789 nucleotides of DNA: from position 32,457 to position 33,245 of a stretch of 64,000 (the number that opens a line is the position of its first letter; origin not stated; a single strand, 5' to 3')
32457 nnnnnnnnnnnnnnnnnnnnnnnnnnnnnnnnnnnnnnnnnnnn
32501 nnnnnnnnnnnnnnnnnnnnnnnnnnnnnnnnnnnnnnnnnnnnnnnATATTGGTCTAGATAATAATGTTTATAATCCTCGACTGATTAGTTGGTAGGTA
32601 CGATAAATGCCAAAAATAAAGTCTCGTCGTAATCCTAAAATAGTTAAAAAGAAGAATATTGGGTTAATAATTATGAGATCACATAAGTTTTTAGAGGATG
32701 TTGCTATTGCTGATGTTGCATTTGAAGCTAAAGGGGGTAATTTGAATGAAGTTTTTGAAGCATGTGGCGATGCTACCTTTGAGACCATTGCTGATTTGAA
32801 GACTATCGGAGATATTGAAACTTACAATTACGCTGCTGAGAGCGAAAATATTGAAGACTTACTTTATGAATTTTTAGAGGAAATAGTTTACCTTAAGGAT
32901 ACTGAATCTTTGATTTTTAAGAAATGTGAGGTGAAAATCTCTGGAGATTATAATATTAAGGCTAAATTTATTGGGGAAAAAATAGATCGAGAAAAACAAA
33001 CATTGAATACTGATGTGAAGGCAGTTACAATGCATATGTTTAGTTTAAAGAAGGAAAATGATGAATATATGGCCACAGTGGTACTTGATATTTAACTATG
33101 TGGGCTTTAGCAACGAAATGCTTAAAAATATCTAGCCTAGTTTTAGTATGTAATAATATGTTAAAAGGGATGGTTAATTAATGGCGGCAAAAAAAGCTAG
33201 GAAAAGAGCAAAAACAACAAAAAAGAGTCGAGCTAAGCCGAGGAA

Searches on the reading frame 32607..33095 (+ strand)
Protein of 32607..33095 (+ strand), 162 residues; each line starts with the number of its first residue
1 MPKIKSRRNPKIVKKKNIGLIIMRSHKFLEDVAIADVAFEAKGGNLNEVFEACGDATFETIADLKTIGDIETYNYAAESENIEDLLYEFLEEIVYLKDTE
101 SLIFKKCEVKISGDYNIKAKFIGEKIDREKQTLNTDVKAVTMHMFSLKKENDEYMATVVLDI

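Call 76: search_protein_families(library=pfam, proteins=[window:32607-33095:+], max_evalue=0.001)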
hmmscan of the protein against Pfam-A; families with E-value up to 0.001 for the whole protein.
window:32607-33095:+ (162 aa): 1 family
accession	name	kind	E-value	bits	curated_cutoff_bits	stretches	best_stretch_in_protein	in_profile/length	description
PF01951.21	Archease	-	2.8e-35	122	25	1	34-162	7-136/136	Archease protein family (MTH1598/TM1083)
